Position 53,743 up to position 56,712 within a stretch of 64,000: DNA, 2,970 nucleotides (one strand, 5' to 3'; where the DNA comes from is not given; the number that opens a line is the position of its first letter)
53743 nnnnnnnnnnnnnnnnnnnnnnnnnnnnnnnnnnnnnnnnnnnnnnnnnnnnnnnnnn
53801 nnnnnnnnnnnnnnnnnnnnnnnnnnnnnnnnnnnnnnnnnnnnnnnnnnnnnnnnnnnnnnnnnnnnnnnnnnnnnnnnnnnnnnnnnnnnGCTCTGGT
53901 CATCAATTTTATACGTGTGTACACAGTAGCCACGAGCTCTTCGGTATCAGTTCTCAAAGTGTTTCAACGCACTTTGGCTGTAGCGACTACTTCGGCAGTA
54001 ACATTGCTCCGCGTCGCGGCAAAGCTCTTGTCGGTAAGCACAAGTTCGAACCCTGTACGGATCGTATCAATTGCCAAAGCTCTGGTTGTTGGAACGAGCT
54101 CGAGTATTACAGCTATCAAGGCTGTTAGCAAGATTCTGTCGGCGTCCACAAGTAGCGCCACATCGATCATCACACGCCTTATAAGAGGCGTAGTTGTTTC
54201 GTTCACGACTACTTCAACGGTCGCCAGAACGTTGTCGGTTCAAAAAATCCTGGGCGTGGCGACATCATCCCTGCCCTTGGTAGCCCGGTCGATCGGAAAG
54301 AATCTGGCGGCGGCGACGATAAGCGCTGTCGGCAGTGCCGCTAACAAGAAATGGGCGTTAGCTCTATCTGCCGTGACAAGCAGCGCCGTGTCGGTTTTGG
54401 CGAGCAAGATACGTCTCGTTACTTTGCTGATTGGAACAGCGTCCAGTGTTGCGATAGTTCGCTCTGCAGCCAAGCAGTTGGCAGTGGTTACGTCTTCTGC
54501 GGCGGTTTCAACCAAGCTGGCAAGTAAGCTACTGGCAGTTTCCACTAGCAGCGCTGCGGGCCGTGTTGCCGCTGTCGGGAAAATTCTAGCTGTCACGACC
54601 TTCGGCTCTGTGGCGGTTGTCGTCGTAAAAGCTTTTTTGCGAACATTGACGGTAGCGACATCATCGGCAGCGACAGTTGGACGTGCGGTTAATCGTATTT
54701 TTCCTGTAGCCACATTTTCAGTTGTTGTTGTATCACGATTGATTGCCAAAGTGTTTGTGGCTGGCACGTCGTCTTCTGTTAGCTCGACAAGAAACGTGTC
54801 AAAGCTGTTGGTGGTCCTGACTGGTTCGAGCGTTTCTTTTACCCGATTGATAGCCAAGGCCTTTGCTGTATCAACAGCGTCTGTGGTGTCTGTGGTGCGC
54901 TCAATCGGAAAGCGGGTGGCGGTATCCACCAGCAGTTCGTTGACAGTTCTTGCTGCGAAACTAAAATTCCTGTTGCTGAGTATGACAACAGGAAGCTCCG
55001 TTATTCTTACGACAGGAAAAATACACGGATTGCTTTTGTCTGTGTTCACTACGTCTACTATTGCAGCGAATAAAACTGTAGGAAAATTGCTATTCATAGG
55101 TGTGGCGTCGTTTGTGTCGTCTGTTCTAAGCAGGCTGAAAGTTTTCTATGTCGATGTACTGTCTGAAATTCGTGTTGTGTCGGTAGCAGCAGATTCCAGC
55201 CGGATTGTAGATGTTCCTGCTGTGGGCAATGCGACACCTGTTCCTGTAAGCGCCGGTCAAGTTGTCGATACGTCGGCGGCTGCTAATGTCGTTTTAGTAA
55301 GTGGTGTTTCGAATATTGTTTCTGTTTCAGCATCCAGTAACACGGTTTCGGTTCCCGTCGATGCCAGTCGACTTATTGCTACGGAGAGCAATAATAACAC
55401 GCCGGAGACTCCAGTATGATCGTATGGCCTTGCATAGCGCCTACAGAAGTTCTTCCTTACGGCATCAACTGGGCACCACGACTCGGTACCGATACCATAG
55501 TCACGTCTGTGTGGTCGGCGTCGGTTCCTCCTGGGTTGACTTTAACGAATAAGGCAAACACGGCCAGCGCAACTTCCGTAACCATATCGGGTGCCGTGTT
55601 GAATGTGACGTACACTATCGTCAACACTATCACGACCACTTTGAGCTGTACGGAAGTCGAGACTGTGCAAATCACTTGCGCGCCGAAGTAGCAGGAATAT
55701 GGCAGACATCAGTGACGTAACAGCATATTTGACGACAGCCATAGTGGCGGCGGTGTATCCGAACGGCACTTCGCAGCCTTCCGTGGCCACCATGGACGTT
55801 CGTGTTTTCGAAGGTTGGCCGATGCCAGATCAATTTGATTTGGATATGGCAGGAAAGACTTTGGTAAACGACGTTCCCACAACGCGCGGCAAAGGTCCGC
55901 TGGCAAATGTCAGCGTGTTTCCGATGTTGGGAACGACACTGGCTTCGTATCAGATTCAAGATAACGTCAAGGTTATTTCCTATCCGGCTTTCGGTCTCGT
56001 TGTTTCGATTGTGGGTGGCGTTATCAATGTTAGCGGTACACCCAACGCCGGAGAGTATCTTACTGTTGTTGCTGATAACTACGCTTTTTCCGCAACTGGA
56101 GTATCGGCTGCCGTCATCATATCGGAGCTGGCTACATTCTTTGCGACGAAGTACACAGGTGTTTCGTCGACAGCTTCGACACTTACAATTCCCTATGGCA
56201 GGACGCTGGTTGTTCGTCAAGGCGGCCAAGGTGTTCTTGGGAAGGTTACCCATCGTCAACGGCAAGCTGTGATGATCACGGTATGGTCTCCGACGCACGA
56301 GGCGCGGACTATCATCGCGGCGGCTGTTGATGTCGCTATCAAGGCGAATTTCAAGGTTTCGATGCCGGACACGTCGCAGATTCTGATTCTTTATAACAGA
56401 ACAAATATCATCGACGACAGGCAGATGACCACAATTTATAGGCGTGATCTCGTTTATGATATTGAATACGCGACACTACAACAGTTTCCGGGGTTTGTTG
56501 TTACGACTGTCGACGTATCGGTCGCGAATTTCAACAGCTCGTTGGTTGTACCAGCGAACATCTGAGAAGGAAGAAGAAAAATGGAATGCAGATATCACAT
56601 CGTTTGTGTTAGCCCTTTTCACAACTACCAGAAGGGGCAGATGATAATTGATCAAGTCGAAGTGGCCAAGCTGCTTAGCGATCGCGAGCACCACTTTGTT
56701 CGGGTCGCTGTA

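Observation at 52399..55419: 1006-aa virion-module protein: PATR-like beta-helix N-region plus about 22 tandem 18-residue repeats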

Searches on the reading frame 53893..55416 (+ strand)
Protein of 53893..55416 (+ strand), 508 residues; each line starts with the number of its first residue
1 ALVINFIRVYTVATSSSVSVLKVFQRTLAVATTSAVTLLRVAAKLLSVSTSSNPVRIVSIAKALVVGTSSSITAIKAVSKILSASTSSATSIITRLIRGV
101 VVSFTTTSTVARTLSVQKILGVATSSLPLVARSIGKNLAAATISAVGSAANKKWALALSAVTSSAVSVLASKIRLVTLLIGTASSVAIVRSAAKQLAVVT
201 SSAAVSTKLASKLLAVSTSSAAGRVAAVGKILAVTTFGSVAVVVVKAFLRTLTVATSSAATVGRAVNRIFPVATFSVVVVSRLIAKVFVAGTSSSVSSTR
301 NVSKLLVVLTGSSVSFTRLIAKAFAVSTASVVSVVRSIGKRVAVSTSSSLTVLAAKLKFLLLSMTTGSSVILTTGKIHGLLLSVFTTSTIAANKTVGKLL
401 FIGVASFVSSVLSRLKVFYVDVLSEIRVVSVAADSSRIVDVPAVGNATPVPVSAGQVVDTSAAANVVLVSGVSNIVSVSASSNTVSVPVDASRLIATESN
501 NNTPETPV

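Call 19: find_homologous_proteins(query=window:53893-55416:+, max_evalue=0.01)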
Query window:53893-55416:+ (508 aa): 4 proteins with E <= 0.01 among 8000 candidates.
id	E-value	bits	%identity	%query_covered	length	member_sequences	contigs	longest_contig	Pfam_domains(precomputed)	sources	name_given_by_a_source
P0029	6.2e-16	77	32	38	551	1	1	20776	-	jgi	jgi:hypothetical protein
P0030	7.5e-14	70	36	48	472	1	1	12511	-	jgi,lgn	jgi:hypothetical protein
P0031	1.8e-11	62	38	27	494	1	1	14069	-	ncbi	-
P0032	4.1e-9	54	31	58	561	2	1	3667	-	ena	-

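Call 22: find_encoding_contigs(protein=P0029, flank=10000, max_places=3)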
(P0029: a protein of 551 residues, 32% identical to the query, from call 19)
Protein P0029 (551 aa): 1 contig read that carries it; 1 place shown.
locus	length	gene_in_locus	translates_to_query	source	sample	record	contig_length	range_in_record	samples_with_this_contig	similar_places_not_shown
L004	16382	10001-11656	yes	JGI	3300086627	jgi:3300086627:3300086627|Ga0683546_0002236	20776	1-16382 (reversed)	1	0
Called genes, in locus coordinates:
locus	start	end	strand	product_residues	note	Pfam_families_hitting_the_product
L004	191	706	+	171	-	-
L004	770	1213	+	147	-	-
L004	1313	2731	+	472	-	-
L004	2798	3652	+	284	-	-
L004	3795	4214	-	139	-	-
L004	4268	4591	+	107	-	-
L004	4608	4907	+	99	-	-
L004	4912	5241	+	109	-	-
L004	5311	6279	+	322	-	-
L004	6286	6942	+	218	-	-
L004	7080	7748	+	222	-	PF07460:NUMOD3 (faint)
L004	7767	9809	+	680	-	-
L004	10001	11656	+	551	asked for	-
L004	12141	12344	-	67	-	-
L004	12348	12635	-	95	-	-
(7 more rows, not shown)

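Call 23: find_encoding_contigs(protein=P0031, flank=10000, max_places=3)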
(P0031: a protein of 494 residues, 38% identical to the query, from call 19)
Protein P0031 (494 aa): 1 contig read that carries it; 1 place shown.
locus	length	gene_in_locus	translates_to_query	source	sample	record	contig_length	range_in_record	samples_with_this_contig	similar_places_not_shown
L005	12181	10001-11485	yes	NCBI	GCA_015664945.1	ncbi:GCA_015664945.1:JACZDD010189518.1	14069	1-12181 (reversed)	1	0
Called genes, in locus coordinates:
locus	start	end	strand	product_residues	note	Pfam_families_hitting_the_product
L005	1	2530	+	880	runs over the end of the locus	PF01555:N6_N4_Mtase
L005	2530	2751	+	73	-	PF12728:HTH_17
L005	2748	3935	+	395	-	PF14659:Phage_int_SAM_3 (weak), PF00589:Phage_integrase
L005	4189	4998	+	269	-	-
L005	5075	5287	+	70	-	-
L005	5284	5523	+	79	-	-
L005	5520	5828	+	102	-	-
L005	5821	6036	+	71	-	-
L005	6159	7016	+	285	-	-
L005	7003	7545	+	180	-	-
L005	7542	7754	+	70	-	-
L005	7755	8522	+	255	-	-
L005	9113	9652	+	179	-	-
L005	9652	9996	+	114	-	-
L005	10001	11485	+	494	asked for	-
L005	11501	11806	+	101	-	-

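Call 24: find_encoding_contigs(protein=P0030, flank=10000, max_places=3)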
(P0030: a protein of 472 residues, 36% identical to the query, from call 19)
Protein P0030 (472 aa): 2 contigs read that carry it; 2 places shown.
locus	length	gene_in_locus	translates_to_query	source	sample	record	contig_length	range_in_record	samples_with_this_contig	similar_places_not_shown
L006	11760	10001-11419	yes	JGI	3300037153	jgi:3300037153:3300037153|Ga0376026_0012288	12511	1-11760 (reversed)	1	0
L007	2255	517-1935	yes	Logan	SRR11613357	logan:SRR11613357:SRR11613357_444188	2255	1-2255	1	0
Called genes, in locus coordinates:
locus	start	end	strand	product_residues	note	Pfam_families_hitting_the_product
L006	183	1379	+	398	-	PF00145:DNA_methylase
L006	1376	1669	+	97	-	-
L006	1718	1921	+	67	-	-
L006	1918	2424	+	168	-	-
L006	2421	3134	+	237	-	-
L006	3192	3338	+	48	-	-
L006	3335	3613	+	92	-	PF04232:SpoVS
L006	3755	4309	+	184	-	-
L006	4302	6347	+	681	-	PF13481:AAA_25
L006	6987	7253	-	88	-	-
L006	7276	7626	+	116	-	-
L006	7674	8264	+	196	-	PF04545:Sigma70_r4 (weak)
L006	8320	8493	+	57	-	-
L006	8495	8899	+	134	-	PF23140:Gp80 (weak)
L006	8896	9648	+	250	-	-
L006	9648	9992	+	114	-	-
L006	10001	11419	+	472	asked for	-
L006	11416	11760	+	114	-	?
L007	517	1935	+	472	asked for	-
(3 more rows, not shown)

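Call 62: search_protein_representatives(protein=window:53893-55416:+)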
Query: 508 residues. Proteins with E-value up to 0.001 (for the whole library): 38; up to 1e-10: 10; up to 1e-30: 1. The best 38 are listed.
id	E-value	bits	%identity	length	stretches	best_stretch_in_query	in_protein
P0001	2.2e-262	886.2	100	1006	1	1-508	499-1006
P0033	3.4e-21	92.4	31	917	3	8-354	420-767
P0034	3.1e-18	82.6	29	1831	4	276-409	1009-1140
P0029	2.0e-16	76.7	37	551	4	30-184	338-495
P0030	2.4e-14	69.8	40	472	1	176-359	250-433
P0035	4.4e-14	68.9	23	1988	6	250-396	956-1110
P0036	1.3e-13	67.5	29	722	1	19-383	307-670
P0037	2.5e-12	63.2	31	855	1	22-355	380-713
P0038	5.1e-12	62.2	35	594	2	10-222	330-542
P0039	1.4e-11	60.7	26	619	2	179-452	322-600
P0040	2.9e-10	56.4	30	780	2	198-371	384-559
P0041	3.4e-10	56.1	27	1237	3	152-417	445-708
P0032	1.3e-09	54.2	36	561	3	12-205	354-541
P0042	1.9e-09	53.7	28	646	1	26-367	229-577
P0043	2.0e-09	53.7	32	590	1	79-362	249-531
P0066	9.2e-04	35.0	28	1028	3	9-356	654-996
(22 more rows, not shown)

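Call 64: search_protein_families(library=pfam, proteins=[P0033, P0037, P0034, P0036, P0039, P0040, P0029, P0030, P0038, P0042], max_evalue=0.01)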
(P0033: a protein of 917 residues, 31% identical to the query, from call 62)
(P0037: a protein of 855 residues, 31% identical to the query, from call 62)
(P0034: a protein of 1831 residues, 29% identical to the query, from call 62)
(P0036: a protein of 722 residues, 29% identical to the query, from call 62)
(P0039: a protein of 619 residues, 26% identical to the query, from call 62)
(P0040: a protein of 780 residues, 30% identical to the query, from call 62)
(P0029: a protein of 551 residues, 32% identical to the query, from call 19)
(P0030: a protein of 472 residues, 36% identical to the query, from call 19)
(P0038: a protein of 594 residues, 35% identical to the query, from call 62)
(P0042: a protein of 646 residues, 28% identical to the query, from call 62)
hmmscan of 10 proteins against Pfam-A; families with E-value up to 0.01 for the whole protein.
P0033 (917 aa): 0 families

P0037 (855 aa): 0 families

P0034 (1831 aa): 0 families

P0036 (722 aa): 0 families

P0039 (619 aa): 1 family
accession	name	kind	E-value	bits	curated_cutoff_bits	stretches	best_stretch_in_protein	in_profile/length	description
PF13385.13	Laminin_G_3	-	7.8e-18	65.5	27.6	1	157-318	10-151/151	Concanavalin A-like lectin/glucanases superfamily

P0040 (780 aa): 0 families

P0029 (551 aa): 0 families

P0030 (472 aa): 0 families

P0038 (594 aa): 0 families

P0042 (646 aa): 0 families

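Call 66: search_protein_families(library=pfam, proteins=[L006:11416-11757:+, L005:11501-11803:+], max_evalue=1)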
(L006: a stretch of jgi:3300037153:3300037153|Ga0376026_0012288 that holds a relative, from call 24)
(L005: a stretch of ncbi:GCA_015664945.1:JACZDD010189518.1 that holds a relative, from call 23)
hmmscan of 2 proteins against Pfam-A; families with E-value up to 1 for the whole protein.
L006:11416-11757:+ (114 aa): 0 families

L005:11501-11803:+ (101 aa): 1 family
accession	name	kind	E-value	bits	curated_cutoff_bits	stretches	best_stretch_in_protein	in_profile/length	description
PF01293.25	PEPCK_ATP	-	0.22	10.6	26.5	1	6-77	300-368/465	Phosphoenolpyruvate carboxykinase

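Call 107: find_related_loci(query=P0033, collection=viral_contigs, flank=7000)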
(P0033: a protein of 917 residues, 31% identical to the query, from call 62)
Query P0033 (917 aa) in viral_contigs; peptide patterns used: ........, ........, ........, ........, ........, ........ (x = any residue, [..] = any of these).
25 stretches matched a pattern; 1 encode a relative of the query (tblastn E <= 1e-3); 1 distinct loci.
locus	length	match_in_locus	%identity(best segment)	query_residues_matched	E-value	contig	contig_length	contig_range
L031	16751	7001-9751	100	1-917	0e+0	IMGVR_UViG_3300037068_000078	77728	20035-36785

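Call 108: find_related_loci(query=P0042, collection=viral_contigs, flank=7000)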
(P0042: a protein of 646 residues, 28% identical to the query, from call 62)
Query P0042 (646 aa) in viral_contigs; peptide patterns used: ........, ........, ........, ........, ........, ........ (x = any residue, [..] = any of these).
29 stretches matched a pattern; 1 encode a relative of the query (tblastn E <= 1e-3); 1 distinct loci.
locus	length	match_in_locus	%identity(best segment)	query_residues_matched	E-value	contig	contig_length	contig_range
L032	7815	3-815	100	223-646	8e-162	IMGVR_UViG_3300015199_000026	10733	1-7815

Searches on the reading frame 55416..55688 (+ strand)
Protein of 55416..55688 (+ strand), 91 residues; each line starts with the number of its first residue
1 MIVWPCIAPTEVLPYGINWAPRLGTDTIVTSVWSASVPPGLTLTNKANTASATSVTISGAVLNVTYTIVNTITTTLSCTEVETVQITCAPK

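Call 5: search_protein_families(library=phrogs, proteins=[window:55416-55688:+], max_evalue=0.01)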
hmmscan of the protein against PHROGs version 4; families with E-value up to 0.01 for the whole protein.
window:55416-55688:+ (91 aa): 1 family
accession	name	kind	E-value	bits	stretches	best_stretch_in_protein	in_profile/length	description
phrog_4137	-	unknown function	6.8e-06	26.5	1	5-86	262-344/349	-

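Call 18: search_protein_families(library=pfam, proteins=[window:55416-55688:+], max_evalue=0.1)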
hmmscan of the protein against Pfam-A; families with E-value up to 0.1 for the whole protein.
window:55416-55688:+ (91 aa): 1 family
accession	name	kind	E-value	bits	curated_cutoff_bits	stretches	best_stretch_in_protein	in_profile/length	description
PF23148.1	Gp77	-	2.5e-14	54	27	1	9-86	3-83/84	Podophage GP4 fiber-tail adaptor protein gp77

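Call 31: search_solved_structures(query=window:55416-55688:+, max_evalue=1, show_alignments=1)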
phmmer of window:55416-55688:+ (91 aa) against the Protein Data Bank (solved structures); distinct sequences matched with E-value up to 1: 0.

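Call 34: search_dna_similar(query=window:55416-55688:+, collection=phages, mode=protein, max_evalue=10, max_rows=30)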
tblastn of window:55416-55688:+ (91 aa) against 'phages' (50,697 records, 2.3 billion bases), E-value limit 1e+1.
Records with a match: 2; places in all: 2; records where one place covers at least 80% of the query: 0.
Best place of each record, by identity: <60% 2.
By first word of the organism name: Microcystis 1; Roseobacter 1.
By host as written in the record: Microcystis wesenbergii 1; Rhodobacteraceae bacterium FZCC0012 1.
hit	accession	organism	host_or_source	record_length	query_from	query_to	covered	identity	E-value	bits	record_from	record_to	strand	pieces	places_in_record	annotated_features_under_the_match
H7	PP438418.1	Microcystis phage Mwe-JY26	Microcystis wesenbergii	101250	2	60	65%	43.5%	7e-3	39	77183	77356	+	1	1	hypothetical protein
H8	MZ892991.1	Roseobacter phage CRP-603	Rhodobacteraceae bacterium FZCC0012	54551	2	41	44%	32.5%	3e+0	32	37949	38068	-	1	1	hypothetical protein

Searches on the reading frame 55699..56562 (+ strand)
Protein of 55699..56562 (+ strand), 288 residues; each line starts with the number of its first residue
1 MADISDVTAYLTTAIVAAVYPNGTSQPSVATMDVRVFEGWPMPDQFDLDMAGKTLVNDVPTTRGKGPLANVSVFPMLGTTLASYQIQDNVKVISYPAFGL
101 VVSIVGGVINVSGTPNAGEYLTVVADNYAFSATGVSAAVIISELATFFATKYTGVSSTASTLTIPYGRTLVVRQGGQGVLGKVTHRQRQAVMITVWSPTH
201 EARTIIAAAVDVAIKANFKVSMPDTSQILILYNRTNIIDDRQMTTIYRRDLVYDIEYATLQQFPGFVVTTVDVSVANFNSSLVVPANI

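Call 5: search_protein_families(library=phrogs, proteins=[window:55699-56562:+], max_evalue=0.01)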
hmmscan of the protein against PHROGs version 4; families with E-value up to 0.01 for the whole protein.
window:55699-56562:+ (288 aa): 1 family
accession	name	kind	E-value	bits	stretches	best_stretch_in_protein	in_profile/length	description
phrog_13532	-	unknown function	3e-41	142.4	1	1-278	1-266/278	-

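Call 10: search_protein_families(library=pfam, proteins=[window:55699-56562:+], max_evalue=0.01)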
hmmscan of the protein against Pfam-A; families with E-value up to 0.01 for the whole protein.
window:55699-56562:+ (288 aa): 0 families
